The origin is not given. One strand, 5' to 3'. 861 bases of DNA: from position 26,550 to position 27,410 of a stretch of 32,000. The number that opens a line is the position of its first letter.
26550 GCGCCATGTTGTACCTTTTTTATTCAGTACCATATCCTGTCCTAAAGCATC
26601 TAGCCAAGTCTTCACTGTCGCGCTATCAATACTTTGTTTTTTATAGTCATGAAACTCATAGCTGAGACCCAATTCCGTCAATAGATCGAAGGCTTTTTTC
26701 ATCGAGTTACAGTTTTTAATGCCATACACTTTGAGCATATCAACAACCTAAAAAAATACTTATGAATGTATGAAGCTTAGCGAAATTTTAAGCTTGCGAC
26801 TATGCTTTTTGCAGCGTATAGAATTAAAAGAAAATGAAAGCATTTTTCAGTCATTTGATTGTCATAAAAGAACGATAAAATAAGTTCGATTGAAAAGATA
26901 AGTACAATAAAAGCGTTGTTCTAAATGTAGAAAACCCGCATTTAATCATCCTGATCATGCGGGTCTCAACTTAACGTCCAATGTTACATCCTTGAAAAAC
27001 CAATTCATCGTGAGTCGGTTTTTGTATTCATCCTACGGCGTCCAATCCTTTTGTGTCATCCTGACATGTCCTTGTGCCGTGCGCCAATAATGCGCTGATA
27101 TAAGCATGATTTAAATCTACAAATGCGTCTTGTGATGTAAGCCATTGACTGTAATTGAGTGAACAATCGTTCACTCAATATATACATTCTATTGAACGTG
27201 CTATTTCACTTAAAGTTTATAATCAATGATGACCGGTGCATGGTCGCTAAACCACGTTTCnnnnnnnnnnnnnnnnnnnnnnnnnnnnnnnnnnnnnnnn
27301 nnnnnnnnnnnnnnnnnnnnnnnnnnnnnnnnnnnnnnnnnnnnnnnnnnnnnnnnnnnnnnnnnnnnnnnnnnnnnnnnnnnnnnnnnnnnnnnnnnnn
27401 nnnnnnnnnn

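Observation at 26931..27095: Candidate CsrA/RsmA-titrating sRNA hidden in the yffB-xthA spacer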

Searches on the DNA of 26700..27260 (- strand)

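Call 4: search_rna_families(source=window, start=26700, end=27260, threshold=evalue, max_evalue=10, show_alignments=4)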
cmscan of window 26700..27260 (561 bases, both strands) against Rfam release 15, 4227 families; matches with E-value up to 10: 6.
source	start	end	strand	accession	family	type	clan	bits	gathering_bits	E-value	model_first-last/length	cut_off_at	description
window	26843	26955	-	RF02284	TtnuCD7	Gene; snRNA; snoRNA; CD-box;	-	22.2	90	7.1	1-108/108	no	Tetrahymena snoRNA TtnuCD7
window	26771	26845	+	RF00421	SNORA32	Gene; snRNA; snoRNA; HACA-box;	-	21.3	60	0.74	1-121/121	no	Small nucleolar RNA SNORA32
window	27106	27226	-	RF03413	MIR904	Gene; miRNA;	-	16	80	2.5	1-141/141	no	MIR904 microRNA precursor family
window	26851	26968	+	RF02615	BSR0626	Gene; sRNA;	-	14.5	155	6.4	1-128/128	no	Brucella sRNA 0626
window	26700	26773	+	RF02392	sau-53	Gene; sRNA;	-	12.3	100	9.2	119-192/192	5'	Staphylococcus sRNA sau-53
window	27053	27076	-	RF00018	CsrB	Gene; sRNA;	CL00106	8.4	71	5.2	40-63/356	no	CsrB/RsmB RNA family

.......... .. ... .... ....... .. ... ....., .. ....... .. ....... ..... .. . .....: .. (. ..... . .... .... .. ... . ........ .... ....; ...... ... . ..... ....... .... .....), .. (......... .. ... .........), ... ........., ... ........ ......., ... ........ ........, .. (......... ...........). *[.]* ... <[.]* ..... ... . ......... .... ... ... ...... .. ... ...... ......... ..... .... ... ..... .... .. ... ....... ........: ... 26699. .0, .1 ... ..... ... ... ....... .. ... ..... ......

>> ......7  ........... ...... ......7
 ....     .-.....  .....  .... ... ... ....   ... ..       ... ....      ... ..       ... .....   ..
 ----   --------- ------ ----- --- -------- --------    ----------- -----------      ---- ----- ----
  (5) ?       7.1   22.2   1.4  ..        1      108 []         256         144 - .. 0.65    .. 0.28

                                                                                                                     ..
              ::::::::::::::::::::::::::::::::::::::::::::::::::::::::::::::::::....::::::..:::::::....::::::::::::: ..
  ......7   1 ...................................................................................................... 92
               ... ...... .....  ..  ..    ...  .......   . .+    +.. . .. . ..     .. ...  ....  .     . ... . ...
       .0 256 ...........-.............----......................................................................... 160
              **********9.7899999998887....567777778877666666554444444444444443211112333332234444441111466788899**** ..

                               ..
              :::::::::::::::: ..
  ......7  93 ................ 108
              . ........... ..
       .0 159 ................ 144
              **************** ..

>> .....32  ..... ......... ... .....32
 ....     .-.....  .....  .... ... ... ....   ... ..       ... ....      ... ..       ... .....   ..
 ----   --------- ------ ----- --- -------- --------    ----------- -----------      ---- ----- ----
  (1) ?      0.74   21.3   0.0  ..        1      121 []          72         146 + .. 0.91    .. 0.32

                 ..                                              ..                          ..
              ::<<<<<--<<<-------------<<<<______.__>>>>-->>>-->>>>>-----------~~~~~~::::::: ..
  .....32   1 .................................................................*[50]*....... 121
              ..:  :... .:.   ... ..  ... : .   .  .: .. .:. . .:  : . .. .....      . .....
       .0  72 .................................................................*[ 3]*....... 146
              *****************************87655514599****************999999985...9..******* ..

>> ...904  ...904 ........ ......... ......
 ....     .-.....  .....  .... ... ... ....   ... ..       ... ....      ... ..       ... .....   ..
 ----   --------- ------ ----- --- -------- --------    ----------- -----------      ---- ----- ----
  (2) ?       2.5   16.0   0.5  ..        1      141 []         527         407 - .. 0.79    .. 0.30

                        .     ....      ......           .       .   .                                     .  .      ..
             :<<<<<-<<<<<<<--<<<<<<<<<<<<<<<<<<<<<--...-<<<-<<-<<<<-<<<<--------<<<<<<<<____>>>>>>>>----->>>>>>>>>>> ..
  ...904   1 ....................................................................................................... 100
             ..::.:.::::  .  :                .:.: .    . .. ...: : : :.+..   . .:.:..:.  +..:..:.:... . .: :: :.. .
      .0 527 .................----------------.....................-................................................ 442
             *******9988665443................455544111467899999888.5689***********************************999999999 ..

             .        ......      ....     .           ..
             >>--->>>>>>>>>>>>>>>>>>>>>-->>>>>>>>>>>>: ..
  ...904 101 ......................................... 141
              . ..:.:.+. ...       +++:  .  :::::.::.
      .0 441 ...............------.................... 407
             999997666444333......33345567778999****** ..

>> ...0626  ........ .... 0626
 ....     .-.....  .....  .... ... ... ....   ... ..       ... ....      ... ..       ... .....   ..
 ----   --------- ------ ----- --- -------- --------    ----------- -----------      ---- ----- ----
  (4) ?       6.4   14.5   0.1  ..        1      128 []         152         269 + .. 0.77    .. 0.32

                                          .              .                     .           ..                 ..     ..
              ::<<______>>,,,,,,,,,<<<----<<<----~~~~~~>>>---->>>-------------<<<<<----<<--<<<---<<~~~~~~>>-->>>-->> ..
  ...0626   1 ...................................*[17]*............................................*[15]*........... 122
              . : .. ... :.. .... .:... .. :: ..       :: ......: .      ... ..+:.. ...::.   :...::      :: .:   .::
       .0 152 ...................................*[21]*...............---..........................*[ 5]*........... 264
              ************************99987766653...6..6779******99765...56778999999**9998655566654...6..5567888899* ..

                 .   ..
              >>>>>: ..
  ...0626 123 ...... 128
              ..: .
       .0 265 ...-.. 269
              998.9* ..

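Call 50: build_rna_model(alignment_id=A1, structure=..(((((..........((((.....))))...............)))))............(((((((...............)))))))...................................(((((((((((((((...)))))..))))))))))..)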
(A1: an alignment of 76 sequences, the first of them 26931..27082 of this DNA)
Model R1 built from alignment A1 (76 sequences, 163 columns); structure: as given.
model positions 152; base pairs 31; branch points 2; effective number of sequences 1.35; information 0.59 bits per position. Calibrated on 0.2 Mb of random sequence (short: E-values are rough).
structure used (alignment columns):
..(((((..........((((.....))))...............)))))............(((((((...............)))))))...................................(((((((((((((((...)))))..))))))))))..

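Call 51: search_with_rna_model(model_id=R1, sources=[window, L001, L002, L003, L004, L005, L006, L007, L008, L009, L010, L011, L012, L013, L014, L015, L016, L017, L018, L019, L020, L021, L022, L023, L024, L025, L026, L027, L028, L029, L030, L031, L032, L033, L034, L035, L036, L037, L038, L039, L040, L041, L042, L043, L044, L045, L046, L047, L048, L049, L050, L051, L052, L053, L054, L055, L056, L057, L058, L059, L060, L061, L062, L063, L064, L065, L066, L067, L068, L069, L070, L071, L072, L073, L074, L075, L076, L077, L078, L079, L080], max_evalue=1, make_alignment=true)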
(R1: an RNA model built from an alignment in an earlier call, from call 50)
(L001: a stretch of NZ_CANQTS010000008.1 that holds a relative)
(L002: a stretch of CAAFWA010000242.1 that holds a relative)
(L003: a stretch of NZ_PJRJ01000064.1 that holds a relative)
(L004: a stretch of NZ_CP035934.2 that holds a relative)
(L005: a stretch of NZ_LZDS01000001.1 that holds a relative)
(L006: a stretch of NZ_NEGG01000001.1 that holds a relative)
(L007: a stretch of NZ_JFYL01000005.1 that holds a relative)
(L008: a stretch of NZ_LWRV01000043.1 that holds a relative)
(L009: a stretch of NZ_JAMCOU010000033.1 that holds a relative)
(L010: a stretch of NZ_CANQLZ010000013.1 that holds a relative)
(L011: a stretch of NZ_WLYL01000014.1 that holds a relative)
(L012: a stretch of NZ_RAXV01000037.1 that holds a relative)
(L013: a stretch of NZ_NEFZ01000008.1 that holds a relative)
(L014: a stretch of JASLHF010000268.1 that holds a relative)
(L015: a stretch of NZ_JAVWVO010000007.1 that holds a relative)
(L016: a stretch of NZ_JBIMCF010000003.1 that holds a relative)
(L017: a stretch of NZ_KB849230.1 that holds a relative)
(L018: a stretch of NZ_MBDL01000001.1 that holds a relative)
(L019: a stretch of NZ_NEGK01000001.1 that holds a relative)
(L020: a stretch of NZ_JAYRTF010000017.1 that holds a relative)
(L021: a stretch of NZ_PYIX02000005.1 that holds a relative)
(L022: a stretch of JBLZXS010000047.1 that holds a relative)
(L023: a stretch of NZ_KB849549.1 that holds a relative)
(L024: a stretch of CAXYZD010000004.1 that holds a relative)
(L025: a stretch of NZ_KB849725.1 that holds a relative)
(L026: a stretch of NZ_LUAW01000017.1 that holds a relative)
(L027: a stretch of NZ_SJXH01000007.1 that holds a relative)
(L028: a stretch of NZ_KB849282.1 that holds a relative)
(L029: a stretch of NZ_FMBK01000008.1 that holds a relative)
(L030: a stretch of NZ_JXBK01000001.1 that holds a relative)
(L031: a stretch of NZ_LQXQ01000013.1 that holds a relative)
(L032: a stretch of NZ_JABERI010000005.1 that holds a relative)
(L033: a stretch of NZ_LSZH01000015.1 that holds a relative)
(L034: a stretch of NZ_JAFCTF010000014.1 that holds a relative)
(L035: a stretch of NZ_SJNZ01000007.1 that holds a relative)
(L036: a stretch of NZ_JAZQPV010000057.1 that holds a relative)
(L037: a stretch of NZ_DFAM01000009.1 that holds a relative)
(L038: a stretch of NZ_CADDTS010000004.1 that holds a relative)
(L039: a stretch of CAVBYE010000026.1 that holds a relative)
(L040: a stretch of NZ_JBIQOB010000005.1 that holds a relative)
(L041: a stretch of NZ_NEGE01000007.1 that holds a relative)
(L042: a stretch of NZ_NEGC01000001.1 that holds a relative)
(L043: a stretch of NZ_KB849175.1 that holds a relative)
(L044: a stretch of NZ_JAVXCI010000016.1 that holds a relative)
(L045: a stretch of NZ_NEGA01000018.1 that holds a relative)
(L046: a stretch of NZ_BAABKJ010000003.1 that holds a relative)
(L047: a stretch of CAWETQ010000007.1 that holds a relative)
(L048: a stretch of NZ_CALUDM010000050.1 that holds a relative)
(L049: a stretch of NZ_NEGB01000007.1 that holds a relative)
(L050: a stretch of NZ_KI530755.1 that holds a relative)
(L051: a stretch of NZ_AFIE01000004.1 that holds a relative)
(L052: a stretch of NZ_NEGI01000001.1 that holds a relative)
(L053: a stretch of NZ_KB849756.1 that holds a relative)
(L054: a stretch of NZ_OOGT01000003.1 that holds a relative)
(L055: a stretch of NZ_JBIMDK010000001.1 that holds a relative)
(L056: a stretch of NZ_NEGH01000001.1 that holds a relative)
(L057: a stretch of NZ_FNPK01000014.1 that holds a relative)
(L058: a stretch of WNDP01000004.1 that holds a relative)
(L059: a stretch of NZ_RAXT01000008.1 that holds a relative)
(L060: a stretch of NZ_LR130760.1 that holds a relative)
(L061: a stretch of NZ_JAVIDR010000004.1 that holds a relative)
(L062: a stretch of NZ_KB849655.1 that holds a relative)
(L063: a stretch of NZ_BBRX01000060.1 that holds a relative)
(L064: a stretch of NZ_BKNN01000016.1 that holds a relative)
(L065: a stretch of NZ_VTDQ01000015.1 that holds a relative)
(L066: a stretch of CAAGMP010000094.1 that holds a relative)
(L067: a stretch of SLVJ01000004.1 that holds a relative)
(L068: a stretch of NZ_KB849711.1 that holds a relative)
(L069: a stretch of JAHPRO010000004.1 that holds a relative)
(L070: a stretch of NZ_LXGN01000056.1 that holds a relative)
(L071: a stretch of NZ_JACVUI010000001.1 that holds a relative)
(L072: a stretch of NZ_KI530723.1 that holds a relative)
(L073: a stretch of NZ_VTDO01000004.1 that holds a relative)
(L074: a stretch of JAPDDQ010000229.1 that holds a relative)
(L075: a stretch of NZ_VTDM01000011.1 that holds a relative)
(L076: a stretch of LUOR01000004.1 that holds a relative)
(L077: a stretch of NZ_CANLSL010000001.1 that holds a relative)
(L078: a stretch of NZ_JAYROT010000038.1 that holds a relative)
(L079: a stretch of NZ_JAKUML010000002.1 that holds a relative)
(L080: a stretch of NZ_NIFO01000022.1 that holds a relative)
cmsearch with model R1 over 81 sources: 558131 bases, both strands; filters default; matches with E-value up to 1: 87.
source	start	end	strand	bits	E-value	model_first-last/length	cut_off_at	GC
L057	3958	4110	+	179.5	5.7e-49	1-152/152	no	0.43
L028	3997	4149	+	177.7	1.9e-48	1-152/152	no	0.41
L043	3958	4110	+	177.5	2e-48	1-152/152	no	0.44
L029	3974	4126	+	177.3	2.4e-48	1-152/152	no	0.44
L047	3958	4110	+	175.4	8.1e-48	1-152/152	no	0.44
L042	3958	4109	+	174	2.1e-47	1-152/152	no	0.44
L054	3961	4111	+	172.5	5.6e-47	1-152/152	no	0.42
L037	3973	4124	+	172.5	5.6e-47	1-152/152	no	0.45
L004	3970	4120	+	172.3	6.3e-47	1-152/152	no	0.4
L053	3995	4146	+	172.1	7.4e-47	1-152/152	no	0.43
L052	3953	4105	+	172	7.9e-47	1-152/152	no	0.42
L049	3952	4104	+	171.2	1.4e-46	1-152/152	no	0.45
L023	4042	4192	+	170.7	1.9e-46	1-152/152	no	0.43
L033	3973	4124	+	170.2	2.6e-46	1-152/152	no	0.45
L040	3973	4124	+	169.6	3.8e-46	1-152/152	no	0.44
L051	3955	4106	+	169.4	4.3e-46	1-152/152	no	0.42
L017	3993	4145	+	169.3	4.6e-46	1-152/152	no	0.45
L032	3973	4123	+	168.8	6.5e-46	1-152/152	no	0.45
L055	3973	4124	+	168.7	7e-46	1-152/152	no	0.42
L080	3956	4106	+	168.5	7.7e-46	1-152/152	no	0.42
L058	3995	4145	+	168.4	8.7e-46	1-152/152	no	0.41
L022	3972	4123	+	168.3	9.1e-46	1-152/152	no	0.45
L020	3612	3764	+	168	1.1e-45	1-152/152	no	0.44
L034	3973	4123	+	167.5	1.5e-45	1-152/152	no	0.45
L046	3377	3528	+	166.9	2.3e-45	1-152/152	no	0.45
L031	3957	4108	+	166.9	2.3e-45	1-152/152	no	0.44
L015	3993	4145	+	166.4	3.2e-45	1-152/152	no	0.44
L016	3993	4145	+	166.3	3.5e-45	1-152/152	no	0.44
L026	3956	4109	+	166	4.3e-45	1-152/152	no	0.44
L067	3945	4097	+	165.9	4.4e-45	1-152/152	no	0.42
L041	3971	4121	+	165.5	5.9e-45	1-152/152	no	0.43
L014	3970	4123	+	165.3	6.6e-45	1-152/152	no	0.44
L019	3956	4108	+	165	7.9e-45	1-152/152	no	0.46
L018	3956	4109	+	164.8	9.4e-45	1-152/152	no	0.44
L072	4146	4300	+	164.7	9.9e-45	1-152/152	no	0.41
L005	3973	4123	+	164.3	1.3e-44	1-152/152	no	0.42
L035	3973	4124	+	164.3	1.3e-44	1-152/152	no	0.46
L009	3974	4124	+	164.2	1.3e-44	1-152/152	no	0.42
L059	3956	4106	+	164.1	1.5e-44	1-152/152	no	0.43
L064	3937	4092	+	164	1.6e-44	1-152/152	no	0.41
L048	3955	4105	+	163.4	2.4e-44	1-152/152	no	0.43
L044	3954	4105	+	163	3.1e-44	1-152/152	no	0.49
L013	3993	4144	+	162.9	3.3e-44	1-152/152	no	0.45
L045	3590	3740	+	162.6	3.9e-44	1-152/152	no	0.42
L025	3957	4109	+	162.4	4.4e-44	1-152/152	no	0.46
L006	3971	4121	+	162.2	5.2e-44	1-152/152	no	0.44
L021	3983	4135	+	161.5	8.4e-44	1-152/152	no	0.44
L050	3974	4124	+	160.7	1.4e-43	1-152/152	no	0.47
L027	3973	4123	+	160.7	1.4e-43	1-152/152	no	0.46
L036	3973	4123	+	160.4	1.7e-43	1-152/152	no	0.46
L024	3985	4136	+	159.4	3.3e-43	1-152/152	no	0.43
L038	3973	4123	+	159.2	3.7e-43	1-152/152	no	0.46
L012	3980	4131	+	158.8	4.9e-43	1-152/152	no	0.42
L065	4108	4260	+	158.4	6.1e-43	1-152/152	no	0.41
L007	3955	4100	+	155.7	3.7e-42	1-152/152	no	0.42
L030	3974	4126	+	155.1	5.6e-42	1-152/152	no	0.48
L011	3964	4110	+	152.7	2.7e-41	1-152/152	no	0.43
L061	3944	4092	+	152.5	3.1e-41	1-152/152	no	0.45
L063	3943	4093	+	152.2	3.9e-41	1-152/152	no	0.45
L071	3936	4077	+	151.7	5.3e-41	1-152/152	no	0.46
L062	3968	4115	+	151.2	7.4e-41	1-152/152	no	0.45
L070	3938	4079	+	150.7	1e-40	1-152/152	no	0.46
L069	3938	4078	+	150.4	1.3e-40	1-152/152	no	0.45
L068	3938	4078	+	150.1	1.5e-40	1-152/152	no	0.47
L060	3958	4098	+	150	1.6e-40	1-152/152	no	0.46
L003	1848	1997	+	148.2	5.3e-40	1-152/152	no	0.45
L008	2289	2435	+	148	6.1e-40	1-152/152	no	0.44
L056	3981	4123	+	147.5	8.4e-40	1-152/152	no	0.48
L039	3952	4103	+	147.4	8.8e-40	1-152/152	no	0.45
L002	3770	3920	+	145.7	2.9e-39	1-152/152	no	0.45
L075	4070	4220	+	144.3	6.9e-39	1-152/152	no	0.41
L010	3946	4095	+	143.1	1.5e-38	1-152/152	no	0.45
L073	4019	4169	+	142.1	2.9e-38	1-152/152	no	0.42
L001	3946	4096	+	140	1.2e-37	1-152/152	no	0.46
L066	3936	4080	+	115.7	1.1e-30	1-152/152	no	0.43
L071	4039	4163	-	21.4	0.0013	1-152/152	no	0.31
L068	4040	4163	-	14.2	0.15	1-152/152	no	0.33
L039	4065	4188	-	13.8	0.18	1-152/152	no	0.34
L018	1953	2089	-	13.1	0.31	1-152/152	no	0.44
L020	1950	2027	-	12.6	0.42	1-152/152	no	0.4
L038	4085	4236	-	12.6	0.42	1-152/152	no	0.32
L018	4071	4196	-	12.2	0.53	1-152/152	no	0.29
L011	4072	4178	-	12.1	0.59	1-152/152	no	0.31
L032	4085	4188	-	11.9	0.66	1-152/152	no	0.3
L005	1595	1631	-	11.6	0.81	50-86/152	no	0.38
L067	4061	4096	-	11.5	0.88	115-150/152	no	0.47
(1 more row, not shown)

Alignment A2: 87 matches aligned to the model, 222 columns, each read 5' to 3' on its own strand. Consensus structure (alignment columns), stored with it:
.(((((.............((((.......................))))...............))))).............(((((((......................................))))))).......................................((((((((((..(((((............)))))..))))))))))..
